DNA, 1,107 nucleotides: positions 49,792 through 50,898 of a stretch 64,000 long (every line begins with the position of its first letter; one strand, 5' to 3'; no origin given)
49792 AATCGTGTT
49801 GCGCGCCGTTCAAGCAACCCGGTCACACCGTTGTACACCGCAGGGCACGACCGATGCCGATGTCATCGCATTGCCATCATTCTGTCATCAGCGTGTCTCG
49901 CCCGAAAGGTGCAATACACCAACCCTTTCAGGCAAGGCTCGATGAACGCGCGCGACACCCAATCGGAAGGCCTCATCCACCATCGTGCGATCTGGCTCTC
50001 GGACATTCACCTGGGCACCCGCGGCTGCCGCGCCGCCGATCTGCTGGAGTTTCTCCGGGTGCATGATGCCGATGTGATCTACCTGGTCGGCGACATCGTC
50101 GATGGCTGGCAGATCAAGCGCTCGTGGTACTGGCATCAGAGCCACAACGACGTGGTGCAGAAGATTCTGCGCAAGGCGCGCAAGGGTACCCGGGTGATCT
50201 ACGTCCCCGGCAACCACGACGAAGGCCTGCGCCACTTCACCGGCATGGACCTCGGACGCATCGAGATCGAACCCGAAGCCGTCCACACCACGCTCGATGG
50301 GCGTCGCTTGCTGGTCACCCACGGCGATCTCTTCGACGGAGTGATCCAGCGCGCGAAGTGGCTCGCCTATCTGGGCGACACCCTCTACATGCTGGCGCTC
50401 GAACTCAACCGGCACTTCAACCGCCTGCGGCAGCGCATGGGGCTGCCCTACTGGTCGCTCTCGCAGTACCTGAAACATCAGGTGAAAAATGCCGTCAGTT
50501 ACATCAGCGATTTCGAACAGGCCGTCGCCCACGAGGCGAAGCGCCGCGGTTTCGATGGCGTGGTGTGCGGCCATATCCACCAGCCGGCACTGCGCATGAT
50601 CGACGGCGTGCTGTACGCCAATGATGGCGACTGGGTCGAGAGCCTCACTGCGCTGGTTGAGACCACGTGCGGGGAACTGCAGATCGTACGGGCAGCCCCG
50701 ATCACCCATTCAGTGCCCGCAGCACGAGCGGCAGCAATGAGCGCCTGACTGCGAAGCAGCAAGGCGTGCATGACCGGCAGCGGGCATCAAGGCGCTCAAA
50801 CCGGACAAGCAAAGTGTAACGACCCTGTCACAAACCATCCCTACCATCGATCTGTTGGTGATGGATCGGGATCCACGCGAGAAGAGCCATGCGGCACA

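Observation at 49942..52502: Putative phosphate-starvation membrane-lipid remodelling module: PlcP-like phosphoesterase + OlsB-like N-acyltransferase + orphan PhoB paralogue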

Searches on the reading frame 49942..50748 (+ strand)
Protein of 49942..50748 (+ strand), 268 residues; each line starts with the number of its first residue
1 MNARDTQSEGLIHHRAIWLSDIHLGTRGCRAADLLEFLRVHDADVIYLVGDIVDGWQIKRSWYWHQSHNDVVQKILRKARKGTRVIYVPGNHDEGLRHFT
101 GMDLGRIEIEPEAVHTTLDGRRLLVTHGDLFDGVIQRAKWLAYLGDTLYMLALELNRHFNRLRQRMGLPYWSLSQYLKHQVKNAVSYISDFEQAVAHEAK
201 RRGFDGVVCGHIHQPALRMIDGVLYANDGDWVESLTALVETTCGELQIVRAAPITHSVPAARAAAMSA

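Call 3: search_protein_families(library=pfam, proteins=[window:49942-50748:+])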
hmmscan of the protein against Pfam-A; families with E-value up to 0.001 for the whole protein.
window:49942-50748:+ (268 aa): 2 families
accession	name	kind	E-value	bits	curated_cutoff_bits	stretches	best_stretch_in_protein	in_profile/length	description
PF12850.12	Metallophos_2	-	5.3e-13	49.7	27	2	17-133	4-91/154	Calcineurin-like phosphoesterase superfamily domain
PF00149.33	Metallophos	-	2.8e-12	47.9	21.5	1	17-215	4-191/191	Calcineurin-like phosphoesterase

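Call 4: search_protein_families(library=ncbifam, proteins=[window:49942-50748:+])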
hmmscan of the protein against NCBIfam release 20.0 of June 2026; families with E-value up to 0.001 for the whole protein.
window:49942-50748:+ (268 aa): 6 families
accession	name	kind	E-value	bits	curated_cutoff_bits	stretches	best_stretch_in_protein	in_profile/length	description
NF003743.0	PRK05340.1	equivalog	2.6e-10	39.9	134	1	16-219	4-204/242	UDP-2,3-diacylglucosamine diphosphatase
TIGR01854.1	lipid_A_lpxH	equivalog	1e-09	38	190.35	1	17-221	2-203/231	UDP-2,3-diacylglucosamine diphosphatase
NF003118.0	PRK04036.1-3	equivalog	3.1e-08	33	445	1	13-158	225-393/481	DNA-directed DNA polymerase II small subunit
TIGR00040.1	yfcE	subfamily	1.3e-07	31.8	56.25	0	18-131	5-89/158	YfcE family phosphodiesterase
NF006988.0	PRK09453.1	equivalog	8.2e-06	25.8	117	0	19-131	6-108/183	phosphodiesterase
TIGR04123.1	P_estr_lig_assc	hypoth_equivalog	0.00066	19.1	150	0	35-94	57-110/207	ligase-associated DNA damage response endonuclease PdeM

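Call 6: find_homologous_proteins(query=window:49942-50748:+)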
Query window:49942-50748:+ (268 aa): 8000 proteins with E <= 0.001 among 8000 candidates; the best 120 are listed.
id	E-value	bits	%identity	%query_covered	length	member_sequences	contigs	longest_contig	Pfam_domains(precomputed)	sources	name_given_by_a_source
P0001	1.3e-169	581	93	100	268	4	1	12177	PF12850.13,PF00149.34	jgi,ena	jgi:UDP-2,3-diacylglucosamine pyrophosphatase LpxH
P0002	9.1e-141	486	77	97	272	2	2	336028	PF12850.13,PF00149.34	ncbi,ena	-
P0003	5.2e-136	470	76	100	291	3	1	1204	PF12850.13,PF00149.34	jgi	jgi:UDP-2,3-diacylglucosamine pyrophosphatase LpxH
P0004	1.2e-134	466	77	94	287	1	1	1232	PF12850.13,PF00149.34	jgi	jgi:UDP-2,3-diacylglucosamine pyrophosphatase LpxH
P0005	1.8e-132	459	72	100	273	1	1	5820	PF12850.13,PF00149.34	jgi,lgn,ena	jgi:UDP-2,3-diacylglucosamine pyrophosphatase LpxH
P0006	2.6e-132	458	74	99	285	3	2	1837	PF12850.13,PF00149.34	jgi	-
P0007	1.2e-131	456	75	100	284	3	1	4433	PF12850.13,PF00149.34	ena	-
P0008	2.2e-131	455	76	93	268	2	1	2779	PF12850.13,PF00149.34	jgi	jgi:UDP-2,3-diacylglucosamine pyrophosphatase LpxH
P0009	3.1e-130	451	75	95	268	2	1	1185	PF12850.13,PF00149.34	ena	-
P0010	7.9e-120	417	69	95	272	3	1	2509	PF12850.13,PF00149.34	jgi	jgi:UDP-2,3-diacylglucosamine pyrophosphatase LpxH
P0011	1.9e-118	413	69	95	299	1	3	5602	PF12850.13,PF00149.34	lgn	-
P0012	2.3e-117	409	69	92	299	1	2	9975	PF12850.13,PF00149.34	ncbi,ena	-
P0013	8.3e-117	407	68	96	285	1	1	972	PF12850.13,PF00149.34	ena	-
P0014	1.9e-116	406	69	90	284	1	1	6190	PF12850.13,PF00149.34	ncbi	-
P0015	2.0e-116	406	69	90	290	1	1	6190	PF12850.13,PF00149.34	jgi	jgi:UDP-2,3-diacylglucosamine pyrophosphatase LpxH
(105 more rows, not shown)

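Call 7: search_solved_structures(query=window:49942-50748:+, max_evalue=0.01, show_alignments=2)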
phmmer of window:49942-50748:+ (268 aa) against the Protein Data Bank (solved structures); distinct sequences matched with E-value up to 0.01: 4.
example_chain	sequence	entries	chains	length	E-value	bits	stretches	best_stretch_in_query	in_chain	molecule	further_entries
8qjz_A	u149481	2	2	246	1.3e-05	28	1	17-218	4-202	UDP-2,3-diacylglucosamine hydrolase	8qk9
8s7f_A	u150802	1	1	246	1.6e-05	27.6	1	17-218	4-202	UDP-2,3-diacylglucosamine hydrolase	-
8qk2_A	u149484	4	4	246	2.5e-05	27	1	17-220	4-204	UDP-2,3-diacylglucosamine hydrolase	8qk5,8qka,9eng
5wly_A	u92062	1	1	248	3.8e-05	26.5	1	17-218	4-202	UDP-2,3-diacylglucosamine hydrolase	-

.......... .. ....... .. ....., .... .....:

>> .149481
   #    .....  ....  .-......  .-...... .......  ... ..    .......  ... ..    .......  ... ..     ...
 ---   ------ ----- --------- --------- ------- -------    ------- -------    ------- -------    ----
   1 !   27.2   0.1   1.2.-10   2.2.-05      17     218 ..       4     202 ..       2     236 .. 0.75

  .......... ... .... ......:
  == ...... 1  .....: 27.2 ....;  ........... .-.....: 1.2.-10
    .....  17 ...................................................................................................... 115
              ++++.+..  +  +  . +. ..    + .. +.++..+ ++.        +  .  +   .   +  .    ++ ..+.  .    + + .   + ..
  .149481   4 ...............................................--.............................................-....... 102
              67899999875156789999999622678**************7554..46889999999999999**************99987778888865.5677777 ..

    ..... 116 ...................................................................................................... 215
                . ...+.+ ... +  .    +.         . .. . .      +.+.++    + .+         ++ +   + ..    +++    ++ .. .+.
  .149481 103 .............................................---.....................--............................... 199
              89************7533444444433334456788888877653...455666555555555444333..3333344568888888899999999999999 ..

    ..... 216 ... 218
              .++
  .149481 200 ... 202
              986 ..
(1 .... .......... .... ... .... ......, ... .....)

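Call 8: find_encoding_contigs(protein=P0002, flank=6000, max_places=3)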
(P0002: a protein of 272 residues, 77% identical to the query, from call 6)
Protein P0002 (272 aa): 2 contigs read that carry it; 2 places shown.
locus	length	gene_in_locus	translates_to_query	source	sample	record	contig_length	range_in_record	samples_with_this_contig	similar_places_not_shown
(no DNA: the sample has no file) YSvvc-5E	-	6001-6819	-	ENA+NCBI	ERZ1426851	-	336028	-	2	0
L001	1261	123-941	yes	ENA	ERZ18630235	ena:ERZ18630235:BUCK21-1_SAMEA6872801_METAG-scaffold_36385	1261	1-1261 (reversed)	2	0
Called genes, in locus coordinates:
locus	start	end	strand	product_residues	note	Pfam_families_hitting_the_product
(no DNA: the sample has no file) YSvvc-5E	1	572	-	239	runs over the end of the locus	PF05138:PaaA_PaaC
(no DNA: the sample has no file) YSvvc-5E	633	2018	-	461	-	PF02629:CoA_binding (weak), PF13380:CoA_binding_2, PF13607:Succ_CoA_lig, PF19045:Ligase_CoA_2 (weak)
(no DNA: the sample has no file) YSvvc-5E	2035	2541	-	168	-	-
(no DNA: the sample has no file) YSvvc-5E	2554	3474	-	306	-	PF00106:adh_short, PF08659:KR, PF13561:adh_short_C2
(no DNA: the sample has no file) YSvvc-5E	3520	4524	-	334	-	PF00111:Fer2, PF00970:FAD_binding_6, PF00175:NAD_binding_1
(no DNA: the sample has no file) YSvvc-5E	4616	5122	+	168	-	PF01047:MarR, PF12802:MarR_2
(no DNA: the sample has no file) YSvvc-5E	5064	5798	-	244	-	PF00072:Response_reg, PF00486:Trans_reg_C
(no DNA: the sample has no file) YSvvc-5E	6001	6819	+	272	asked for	PF00149:Metallophos, PF12850:Metallophos_2 (weak)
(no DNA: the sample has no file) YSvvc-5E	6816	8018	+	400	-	PF11899:DUF3419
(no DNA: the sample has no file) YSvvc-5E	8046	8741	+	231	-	PF01209:Ubie_methyltran (weak), PF13489:Methyltransf_23, PF13847:Methyltransf_31, PF08241:Methyltransf_11, PF08242:Methyltransf_12, PF13649:Methyltransf_25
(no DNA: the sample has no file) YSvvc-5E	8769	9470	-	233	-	PF03544:TonB_C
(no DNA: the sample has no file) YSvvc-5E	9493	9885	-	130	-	PF02472:ExbD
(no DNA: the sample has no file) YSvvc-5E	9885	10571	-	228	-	PF01618:MotA_ExbB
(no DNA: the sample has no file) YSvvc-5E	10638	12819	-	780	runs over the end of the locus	PF07715:Plug, PF00593:TonB_dep_Rec_b-barrel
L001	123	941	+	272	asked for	PF00149:Metallophos, PF12850:Metallophos_2 (weak)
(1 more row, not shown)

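Call 9: find_encoding_contigs(protein=P0001, flank=6000, max_places=3)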
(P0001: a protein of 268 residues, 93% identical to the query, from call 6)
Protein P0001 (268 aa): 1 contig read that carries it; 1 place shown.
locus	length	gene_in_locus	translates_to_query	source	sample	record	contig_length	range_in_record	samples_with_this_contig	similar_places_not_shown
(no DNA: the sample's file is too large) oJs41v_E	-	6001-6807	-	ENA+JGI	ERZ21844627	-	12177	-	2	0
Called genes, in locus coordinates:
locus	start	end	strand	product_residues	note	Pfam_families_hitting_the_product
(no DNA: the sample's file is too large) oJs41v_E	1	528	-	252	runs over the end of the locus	PF00596:Aldolase_II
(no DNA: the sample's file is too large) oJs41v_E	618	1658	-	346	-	PF03401:TctC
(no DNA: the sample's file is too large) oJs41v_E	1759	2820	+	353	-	PF02311:AraC_binding (faint), PF07883:Cupin_2, PF05899:Cupin_3 (faint)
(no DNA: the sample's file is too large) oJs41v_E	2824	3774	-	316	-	PF00126:HTH_1, PF03466:LysR_substrate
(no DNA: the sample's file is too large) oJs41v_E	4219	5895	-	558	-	PF00732:GMC_oxred_N, PF00890:FAD_binding_2 (faint), PF05199:GMC_oxred_C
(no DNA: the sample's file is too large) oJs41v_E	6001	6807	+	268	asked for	PF00149:Metallophos, PF12850:Metallophos_2 (weak)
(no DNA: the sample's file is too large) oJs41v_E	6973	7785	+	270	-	PF13444:Acetyltransf_5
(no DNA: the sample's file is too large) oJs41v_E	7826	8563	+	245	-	PF00072:Response_reg, PF00486:Trans_reg_C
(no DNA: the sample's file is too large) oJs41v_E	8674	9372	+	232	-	PF03737:RraA-like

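Call 18: find_related_loci(query=window:49942-50748:+, collection=genome_contigs, flank=8000)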
Query window:49942-50748:+ (268 aa) in genome_contigs; peptide patterns used: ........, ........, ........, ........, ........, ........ (x = any residue, [..] = any of these).
599 stretches matched a pattern (row limit reached: there are more); 585 encode a relative of the query (tblastn E <= 1e-3); the best 80 are kept; 80 distinct loci.
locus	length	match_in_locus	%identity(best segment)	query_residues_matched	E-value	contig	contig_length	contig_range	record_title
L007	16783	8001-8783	77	1-261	1e-141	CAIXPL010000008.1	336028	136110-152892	MAG: uncultured proteobacterium isolate C24_bin-1825 genome assembly, contig: bin-1825:08/38, whole genome shotgun seque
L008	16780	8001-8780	67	9-268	2e-117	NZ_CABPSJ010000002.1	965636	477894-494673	Pandoraea communis strain LMG 31110, whole genome shotgun sequence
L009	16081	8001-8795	66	9-268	2e-117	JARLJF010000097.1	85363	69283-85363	MAG: Pandoraea sp. isolate MAG_BA404 MetaBAT2_Bin_404_Anoxic_k141_714874, whole genome shotgun sequence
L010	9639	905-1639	69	5-249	2e-116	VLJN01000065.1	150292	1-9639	Cupriavidus gilardii J11 CupJ11_scaffold_6, whole genome shotgun sequence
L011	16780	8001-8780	66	9-268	2e-116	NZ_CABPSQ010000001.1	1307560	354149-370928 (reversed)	Pandoraea captiosa strain LMG 31118, whole genome shotgun sequence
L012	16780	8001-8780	66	9-268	1e-116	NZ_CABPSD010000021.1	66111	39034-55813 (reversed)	Pandoraea morbifera strain LMG 31116, whole genome shotgun sequence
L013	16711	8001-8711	70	13-249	7e-116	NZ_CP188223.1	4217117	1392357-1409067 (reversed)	Cupriavidus sp. 30B13 chromosome 1, complete sequence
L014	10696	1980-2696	69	11-249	4e-116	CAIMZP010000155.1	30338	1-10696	MAG: uncultured beta proteobacterium isolate MJ110830A_bin-404 genome assembly, contig: bin-404:155/162, whole genome sh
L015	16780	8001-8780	67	9-268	4e-116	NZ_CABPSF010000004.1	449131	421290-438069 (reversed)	Pandoraea iniqua strain LMG 31009, whole genome shotgun sequence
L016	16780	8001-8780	65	9-268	9e-116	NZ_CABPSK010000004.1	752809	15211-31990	Pandoraea pneumonica strain LMG 31114, whole genome shotgun sequence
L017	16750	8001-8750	68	14-262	5e-116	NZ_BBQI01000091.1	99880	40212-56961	Cupriavidus sp. D384, whole genome shotgun sequence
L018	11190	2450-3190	69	14-260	2e-115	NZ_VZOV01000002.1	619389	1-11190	Cupriavidus gilardii strain CCUG 38401 contig_0000002, whole genome shotgun sequence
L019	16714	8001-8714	70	12-249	1e-115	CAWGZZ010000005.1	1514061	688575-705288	MAG: uncultured beta proteobacterium isolate MFD02979.bin.2.121 genome assembly, contig: contig_29069, whole genome shot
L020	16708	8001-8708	70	14-249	5e-115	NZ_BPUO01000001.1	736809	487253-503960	Cupriavidus pauculus strain 19C6 sequence01, whole genome shotgun sequence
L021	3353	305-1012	70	14-249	7e-118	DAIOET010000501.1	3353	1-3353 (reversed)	MAG TPA_asm: Cupriavidus sp. isolate CTOTU9896 NODE_11989_length_3353_cov_11.219224, whole genome shotgun sequence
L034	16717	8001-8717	69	11-249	3e-114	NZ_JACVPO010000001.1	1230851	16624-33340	Polynucleobacter hallstattensis strain MWH-Hall10 NODE3-NODE1-NODE3_length_1231531_cov_135, whole genome shotgun sequenc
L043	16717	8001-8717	69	11-249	4e-114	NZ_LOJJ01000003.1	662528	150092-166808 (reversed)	Polynucleobacter sinensis strain MWH-HuW1 Ga0081198_103, whole genome shotgun sequence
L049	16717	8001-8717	68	11-249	9e-114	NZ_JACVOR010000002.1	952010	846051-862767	Polynucleobacter sp. 80A-SIGWE NODE_2_length_952010_cov_127.070030, whole genome shotgun sequence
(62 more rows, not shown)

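Call 40: search_protein_families(library=pfam, proteins=[L034:9845-10246:+, L034:11231-12769:-, L007:8816-10018:+, L007:10046-10741:+])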
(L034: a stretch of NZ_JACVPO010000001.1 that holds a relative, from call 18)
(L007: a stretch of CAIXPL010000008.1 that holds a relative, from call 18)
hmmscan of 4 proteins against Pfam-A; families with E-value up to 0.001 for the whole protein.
L034:9845-10246:+ (133 aa): 1 family
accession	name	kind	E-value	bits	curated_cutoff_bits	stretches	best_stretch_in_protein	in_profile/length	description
PF01219.24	DAGK_prokar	-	8.8e-33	112.6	22.3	1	27-126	2-101/102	Prokaryotic diacylglycerol kinase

L034:11231-12769:- (512 aa): 2 families
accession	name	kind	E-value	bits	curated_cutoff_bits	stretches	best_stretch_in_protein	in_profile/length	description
PF02541.22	Ppx-GppA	-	7.1e-73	246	27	1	39-321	8-283/285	Ppx/GppA phosphatase family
PF21447.3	Ppx-GppA_III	-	1.9e-40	139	27.3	1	329-496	2-176/177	Ppx/GppA phosphatase, domain III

L007:8816-10018:+ (400 aa): 1 family
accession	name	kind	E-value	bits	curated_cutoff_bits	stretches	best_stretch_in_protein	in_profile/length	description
PF11899.13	DUF3419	-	1.6e-119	400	28.2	1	22-396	6-383/385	Protein of unknown function (DUF3419)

L007:10046-10741:+ (231 aa): 8 families
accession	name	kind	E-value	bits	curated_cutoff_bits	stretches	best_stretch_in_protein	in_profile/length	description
PF13489.12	Methyltransf_23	-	8.8e-17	61.7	27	1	38-180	2-136/164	Methyltransferase domain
PF13649.12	Methyltransf_25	-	8.7e-15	55.6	27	1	63-156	1-97/97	Methyltransferase domain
PF08242.18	Methyltransf_12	-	4e-14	53.6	30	1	64-158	1-98/98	Methyltransferase domain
PF08241.18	Methyltransf_11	-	3e-13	50.7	21.2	1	65-158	2-93/95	Methyltransferase domain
PF13847.12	Methyltransf_31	-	1.2e-08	35.2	27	1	59-164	3-113/145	Methyltransferase domain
PF01209.24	Ubie_methyltran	-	3.2e-07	30.4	20.1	1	45-164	34-155/233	ubiE/COQ5 methyltransferase family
PF01135.25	PCMT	-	0.00049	20.4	20.3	1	55-140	69-157/210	Protein-L-isoaspartate(D-aspartate) O-methyltransferase (PCMT)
PF13578.12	Methyltransf_24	-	0.0006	21.1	26.3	0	64-160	1-102/105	Methyltransferase domain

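Call 41: search_protein_families(library=ncbifam, proteins=[L034:10460-11227:+], max_evalue=1e-20)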
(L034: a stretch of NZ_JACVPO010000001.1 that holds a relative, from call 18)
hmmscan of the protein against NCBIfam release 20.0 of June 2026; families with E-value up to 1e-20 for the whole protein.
L034:10460-11227:+ (255 aa): 2 families
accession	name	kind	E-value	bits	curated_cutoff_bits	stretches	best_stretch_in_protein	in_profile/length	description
NF052555.1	OrAlActfOlsBBRUA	equivalog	1.4e-52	179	320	1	22-252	24-270/278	l-ornithine N(alpha)-acyltransferase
NF052554.1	OrAlActfOlsBRHOCB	equivalog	1.5e-52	178.9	350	1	17-250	4-251/256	L-ornithine N(alpha)-acyltransferase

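Call 68: search_protein_families(library=ncbifam, proteins=[L043:15421-16143:-, L049:14763-15482:-], max_evalue=1e-60)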
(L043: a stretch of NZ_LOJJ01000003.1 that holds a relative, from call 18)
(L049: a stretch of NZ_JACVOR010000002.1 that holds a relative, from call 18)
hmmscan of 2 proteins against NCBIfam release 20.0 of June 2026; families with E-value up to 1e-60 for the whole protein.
L043:15421-16143:- (240 aa): 2 families
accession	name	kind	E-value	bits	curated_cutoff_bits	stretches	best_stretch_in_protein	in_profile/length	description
TIGR02154.1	PhoB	equivalog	6.5e-95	316.7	296.2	1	5-233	2-225/226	phosphate regulon transcriptional regulator PhoB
NF007546.0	PRK10161.1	equivalog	1.1e-76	257.4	471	1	6-234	3-226/229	phosphate response regulator transcription factor PhoB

L049:14763-15482:- (239 aa): 2 families
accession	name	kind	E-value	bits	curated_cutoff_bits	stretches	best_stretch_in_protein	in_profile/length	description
TIGR02154.1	PhoB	equivalog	2.2e-95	318.3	296.2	1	3-232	1-225/226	phosphate regulon transcriptional regulator PhoB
NF007546.0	PRK10161.1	equivalog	6.4e-81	271.3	471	1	3-233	1-226/229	phosphate response regulator transcription factor PhoB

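Call 82: predict_structure(alignment_id=A5)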
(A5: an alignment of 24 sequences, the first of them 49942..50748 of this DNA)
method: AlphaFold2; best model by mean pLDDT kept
length: 268 residues; sequences in the alignment: 24
mean_pLDDT: 80.5   pTM: 0.74
mean pLDDT of the five models: 80.5, 79.2, 77.7, 77.6, 77.6
residues with pLDDT >= 90: 126; 70-90: 72; 50-70: 40; < 50: 30
segments of 3 or more residues with pLDDT < 50: 1-8, 177-185, 257-268
pLDDT, mean of each block of 10 residues (from residue 1): 46 96 87 95 97 81 88 96 96 84 93 96 90 56 62 73 74 50 51 88 94 85 93 92 96 62 44
secondary structure, 60 per line:
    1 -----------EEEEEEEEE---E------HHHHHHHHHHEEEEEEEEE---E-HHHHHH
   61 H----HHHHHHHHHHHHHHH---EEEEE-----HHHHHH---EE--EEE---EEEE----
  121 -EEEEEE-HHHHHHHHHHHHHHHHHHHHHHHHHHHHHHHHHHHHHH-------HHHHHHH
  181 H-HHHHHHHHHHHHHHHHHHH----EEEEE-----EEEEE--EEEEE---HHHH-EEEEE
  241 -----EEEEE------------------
elements in order: E12-20 H31-40 E41-49 H55-61 H66-80 E84-88 H94-99 E107-109 E113-116 E122-127 H129-166 H174-181 H183-201 E206-210 E216-220 E223-227 H231-234 E236-240 E246-250
